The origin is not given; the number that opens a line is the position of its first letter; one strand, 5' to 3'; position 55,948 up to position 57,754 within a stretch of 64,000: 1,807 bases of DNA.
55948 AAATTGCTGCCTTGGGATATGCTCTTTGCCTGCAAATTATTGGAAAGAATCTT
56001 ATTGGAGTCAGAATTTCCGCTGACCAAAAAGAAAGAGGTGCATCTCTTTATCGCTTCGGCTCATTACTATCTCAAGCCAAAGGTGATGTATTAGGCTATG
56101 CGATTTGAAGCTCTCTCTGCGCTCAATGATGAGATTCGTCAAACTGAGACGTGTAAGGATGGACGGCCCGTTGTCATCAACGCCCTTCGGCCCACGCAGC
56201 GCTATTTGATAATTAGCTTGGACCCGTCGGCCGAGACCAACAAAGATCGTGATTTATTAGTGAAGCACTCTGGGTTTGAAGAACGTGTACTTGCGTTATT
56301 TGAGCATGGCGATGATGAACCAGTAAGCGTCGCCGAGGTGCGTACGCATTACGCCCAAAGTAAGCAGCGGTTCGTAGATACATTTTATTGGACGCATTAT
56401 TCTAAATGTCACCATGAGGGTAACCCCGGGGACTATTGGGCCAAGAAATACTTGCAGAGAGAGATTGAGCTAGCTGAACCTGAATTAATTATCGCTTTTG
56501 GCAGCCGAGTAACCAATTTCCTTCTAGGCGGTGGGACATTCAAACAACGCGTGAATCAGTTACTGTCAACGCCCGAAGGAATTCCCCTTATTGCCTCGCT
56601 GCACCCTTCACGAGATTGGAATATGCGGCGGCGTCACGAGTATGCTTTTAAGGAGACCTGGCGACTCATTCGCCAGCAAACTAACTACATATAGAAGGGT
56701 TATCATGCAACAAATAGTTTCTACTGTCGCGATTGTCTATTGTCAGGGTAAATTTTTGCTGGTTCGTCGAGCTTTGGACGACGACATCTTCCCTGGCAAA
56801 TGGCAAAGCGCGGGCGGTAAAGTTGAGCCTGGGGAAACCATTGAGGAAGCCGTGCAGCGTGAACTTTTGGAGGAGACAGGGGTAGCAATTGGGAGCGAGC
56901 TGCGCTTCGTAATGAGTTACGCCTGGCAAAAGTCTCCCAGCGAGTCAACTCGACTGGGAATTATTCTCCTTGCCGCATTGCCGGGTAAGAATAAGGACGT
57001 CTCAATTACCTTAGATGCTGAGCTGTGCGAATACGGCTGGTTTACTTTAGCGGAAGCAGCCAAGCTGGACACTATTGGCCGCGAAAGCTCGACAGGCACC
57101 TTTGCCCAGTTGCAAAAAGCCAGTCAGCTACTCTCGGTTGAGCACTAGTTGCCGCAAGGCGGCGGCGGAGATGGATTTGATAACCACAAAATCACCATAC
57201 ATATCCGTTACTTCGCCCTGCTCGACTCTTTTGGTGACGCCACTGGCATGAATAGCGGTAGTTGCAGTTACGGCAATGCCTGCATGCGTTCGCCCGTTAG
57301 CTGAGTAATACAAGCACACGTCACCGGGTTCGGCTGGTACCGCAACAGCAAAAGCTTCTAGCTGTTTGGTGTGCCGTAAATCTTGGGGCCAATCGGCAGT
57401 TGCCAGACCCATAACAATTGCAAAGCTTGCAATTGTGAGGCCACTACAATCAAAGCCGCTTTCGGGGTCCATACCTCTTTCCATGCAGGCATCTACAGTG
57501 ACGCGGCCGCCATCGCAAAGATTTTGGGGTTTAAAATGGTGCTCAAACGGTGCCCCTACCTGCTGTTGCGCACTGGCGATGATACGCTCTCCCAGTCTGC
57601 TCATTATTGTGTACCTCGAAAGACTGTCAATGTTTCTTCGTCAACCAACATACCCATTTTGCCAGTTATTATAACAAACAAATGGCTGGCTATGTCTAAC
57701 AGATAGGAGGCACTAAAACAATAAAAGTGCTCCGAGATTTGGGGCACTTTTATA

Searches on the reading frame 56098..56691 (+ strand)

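Call 90: search_protein_families(library=pfam, proteins=[window:56098-56691:+], max_evalue=0.001)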
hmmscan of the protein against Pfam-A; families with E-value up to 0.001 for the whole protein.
window:56098-56691:+ (198 aa): 1 family
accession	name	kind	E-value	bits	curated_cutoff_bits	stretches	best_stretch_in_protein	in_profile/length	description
PF03167.25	UDG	-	2e-05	25.2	24.3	1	31-189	5-138/141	Uracil DNA glycosylase superfamily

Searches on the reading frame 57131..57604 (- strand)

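Call 90: search_protein_families(library=pfam, proteins=[window:57131-57604:-], max_evalue=0.001)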
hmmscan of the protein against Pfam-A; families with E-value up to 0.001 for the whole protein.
window:57131-57604:- (158 aa): 1 family
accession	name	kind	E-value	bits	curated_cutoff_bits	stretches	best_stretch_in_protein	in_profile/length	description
PF00877.26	NLPC_P60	-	1.9e-09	37.9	23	1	48-136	11-95/105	NlpC/P60 family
